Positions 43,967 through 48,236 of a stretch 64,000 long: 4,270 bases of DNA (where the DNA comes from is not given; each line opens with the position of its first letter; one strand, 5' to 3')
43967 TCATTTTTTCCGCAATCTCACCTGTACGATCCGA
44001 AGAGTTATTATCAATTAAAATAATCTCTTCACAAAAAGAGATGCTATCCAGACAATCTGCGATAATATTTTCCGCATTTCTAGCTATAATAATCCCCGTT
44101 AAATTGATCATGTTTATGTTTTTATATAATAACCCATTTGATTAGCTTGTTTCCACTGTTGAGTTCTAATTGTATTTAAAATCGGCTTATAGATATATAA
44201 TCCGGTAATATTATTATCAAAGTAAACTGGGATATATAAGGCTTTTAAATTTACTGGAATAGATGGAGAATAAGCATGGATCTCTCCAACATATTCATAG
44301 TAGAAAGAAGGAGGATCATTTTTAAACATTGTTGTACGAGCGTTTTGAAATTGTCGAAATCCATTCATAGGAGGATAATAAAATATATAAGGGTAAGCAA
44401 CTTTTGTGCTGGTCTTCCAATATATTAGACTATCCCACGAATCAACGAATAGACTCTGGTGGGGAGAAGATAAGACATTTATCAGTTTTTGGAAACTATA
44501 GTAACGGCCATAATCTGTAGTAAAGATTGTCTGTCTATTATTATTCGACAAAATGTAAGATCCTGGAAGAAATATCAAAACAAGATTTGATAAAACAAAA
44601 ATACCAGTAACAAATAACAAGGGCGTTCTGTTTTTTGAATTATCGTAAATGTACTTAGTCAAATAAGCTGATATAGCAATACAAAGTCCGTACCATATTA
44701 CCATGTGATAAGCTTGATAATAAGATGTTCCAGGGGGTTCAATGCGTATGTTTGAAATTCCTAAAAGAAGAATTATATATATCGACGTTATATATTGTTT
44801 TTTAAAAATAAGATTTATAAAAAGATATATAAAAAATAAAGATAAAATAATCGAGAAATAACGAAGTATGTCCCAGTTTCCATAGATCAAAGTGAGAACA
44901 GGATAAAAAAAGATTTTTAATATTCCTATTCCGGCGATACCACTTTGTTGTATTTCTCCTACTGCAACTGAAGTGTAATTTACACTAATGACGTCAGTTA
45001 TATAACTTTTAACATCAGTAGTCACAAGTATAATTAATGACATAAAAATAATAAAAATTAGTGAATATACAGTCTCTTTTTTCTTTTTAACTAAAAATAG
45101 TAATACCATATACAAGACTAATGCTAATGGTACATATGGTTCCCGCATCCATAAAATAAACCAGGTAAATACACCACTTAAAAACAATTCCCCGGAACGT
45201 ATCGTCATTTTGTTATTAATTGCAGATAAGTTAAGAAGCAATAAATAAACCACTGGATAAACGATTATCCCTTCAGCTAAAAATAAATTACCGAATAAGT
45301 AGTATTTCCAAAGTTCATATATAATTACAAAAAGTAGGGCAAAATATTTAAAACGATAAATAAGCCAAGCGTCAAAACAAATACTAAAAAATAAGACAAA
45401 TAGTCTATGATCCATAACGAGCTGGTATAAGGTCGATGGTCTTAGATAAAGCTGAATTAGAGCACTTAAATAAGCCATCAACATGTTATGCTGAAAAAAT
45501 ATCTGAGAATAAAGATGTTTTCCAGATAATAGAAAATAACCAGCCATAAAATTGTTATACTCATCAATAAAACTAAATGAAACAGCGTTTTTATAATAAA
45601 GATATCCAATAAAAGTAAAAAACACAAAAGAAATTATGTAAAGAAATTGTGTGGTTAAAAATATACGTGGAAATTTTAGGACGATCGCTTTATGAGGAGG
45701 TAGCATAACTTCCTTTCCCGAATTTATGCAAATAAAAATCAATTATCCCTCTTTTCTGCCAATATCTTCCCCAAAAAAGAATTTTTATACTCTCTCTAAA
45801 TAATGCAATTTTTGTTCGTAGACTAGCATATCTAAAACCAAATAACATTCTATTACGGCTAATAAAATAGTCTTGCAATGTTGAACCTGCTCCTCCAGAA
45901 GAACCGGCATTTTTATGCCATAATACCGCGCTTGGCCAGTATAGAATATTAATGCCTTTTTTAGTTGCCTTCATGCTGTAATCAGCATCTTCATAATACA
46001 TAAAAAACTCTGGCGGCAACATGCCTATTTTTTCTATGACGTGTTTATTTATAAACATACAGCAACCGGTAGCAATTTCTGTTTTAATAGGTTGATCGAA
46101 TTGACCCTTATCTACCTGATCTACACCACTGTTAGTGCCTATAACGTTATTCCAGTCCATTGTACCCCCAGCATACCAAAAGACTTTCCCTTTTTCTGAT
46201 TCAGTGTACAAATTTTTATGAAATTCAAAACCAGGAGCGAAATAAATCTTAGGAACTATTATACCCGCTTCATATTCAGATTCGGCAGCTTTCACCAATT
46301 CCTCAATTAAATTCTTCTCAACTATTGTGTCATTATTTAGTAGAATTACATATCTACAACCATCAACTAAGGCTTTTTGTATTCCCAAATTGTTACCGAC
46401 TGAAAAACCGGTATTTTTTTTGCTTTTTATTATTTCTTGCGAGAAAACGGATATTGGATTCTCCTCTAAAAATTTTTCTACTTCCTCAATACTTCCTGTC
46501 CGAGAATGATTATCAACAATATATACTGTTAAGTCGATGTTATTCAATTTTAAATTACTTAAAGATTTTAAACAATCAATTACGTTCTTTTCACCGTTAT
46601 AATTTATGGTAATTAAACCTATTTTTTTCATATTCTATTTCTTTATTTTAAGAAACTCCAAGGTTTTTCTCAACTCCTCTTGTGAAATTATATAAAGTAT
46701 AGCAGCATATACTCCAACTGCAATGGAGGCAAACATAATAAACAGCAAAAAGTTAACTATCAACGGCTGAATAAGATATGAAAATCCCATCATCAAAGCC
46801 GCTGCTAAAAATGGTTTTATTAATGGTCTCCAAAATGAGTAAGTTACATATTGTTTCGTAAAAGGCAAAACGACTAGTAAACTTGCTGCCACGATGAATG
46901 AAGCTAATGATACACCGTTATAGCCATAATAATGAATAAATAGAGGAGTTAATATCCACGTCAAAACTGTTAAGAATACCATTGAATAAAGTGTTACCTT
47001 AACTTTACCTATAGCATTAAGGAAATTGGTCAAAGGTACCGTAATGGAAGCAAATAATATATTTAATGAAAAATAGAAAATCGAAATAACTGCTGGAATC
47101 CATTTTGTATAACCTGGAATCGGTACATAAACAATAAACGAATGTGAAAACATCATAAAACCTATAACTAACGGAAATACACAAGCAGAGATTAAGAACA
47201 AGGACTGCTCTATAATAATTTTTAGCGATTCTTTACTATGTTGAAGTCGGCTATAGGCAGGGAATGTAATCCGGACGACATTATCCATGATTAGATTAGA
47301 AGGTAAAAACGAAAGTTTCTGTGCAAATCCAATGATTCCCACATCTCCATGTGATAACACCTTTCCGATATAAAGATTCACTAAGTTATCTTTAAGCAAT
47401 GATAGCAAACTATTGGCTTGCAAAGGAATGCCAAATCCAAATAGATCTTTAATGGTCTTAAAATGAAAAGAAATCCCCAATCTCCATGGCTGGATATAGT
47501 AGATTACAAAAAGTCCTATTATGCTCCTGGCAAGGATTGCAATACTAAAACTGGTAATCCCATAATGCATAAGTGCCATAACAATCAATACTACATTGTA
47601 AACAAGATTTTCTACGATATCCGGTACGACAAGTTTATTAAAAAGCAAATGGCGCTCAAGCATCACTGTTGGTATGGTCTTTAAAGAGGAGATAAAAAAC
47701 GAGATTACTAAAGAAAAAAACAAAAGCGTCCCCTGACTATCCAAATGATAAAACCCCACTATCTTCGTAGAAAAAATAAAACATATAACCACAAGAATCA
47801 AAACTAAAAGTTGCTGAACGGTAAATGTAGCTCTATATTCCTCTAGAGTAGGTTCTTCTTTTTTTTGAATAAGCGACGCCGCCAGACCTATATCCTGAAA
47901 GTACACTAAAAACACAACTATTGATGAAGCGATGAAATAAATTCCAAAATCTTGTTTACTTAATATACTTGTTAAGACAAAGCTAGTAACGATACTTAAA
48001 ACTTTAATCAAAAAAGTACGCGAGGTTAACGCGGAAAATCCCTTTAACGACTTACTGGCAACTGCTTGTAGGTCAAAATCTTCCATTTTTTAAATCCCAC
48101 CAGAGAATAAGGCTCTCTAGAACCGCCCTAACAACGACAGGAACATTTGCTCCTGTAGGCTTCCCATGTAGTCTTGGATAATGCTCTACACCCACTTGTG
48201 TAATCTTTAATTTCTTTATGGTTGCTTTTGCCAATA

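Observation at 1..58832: ~58-kb unidirectional supercluster dominated by GT-C membrane glycosyltransferases with their own polyprenyl-P-sugar donor synthases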

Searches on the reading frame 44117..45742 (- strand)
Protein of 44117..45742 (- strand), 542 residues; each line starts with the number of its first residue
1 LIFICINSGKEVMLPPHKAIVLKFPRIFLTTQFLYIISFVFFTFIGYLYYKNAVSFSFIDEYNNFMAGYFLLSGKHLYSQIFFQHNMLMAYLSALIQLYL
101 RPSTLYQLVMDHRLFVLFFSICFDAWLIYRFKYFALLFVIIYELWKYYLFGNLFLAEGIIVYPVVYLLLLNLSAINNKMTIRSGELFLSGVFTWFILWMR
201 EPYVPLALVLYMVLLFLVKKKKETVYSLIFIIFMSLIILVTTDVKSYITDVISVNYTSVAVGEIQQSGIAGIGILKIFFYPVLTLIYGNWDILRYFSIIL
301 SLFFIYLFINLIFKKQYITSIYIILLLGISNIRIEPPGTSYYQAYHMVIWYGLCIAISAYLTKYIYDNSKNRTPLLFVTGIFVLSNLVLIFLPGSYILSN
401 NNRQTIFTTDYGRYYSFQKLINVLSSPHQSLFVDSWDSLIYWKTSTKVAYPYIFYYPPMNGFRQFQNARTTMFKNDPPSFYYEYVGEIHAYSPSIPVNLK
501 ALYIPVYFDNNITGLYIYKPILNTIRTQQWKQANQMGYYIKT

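Call 7: search_protein_families(library=pfam, proteins=[window:44117-45742:-], max_evalue=0.01)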
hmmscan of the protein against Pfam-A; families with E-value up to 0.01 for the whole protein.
window:44117-45742:- (542 aa): 0 families

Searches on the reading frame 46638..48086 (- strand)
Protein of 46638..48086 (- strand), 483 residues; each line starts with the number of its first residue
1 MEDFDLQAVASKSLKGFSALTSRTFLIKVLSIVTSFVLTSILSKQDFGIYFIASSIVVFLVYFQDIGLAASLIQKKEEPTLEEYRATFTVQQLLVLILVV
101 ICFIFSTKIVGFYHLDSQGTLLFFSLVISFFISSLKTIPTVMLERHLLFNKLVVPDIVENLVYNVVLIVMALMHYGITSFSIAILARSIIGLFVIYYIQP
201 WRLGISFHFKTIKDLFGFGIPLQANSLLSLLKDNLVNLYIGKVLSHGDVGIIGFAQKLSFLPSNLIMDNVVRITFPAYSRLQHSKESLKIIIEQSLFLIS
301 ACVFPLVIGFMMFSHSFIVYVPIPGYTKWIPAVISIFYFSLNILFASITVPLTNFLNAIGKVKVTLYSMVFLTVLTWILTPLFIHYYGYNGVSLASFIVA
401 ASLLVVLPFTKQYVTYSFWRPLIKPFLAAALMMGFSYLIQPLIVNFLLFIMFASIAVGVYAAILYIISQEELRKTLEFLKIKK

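Call 7: search_protein_families(library=pfam, proteins=[window:46638-48086:-], max_evalue=0.01)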
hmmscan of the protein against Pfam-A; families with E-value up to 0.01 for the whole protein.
window:46638-48086:- (483 aa): 2 families
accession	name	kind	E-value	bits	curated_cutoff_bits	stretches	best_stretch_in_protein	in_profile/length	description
PF13440.11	Polysacc_synt_3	-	1.1e-49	169.8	23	1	37-319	1-281/293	Polysaccharide biosynthesis protein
PF01943.22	Polysacc_synt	-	7.9e-24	85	28.2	1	14-282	2-274/274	Polysaccharide biosynthesis protein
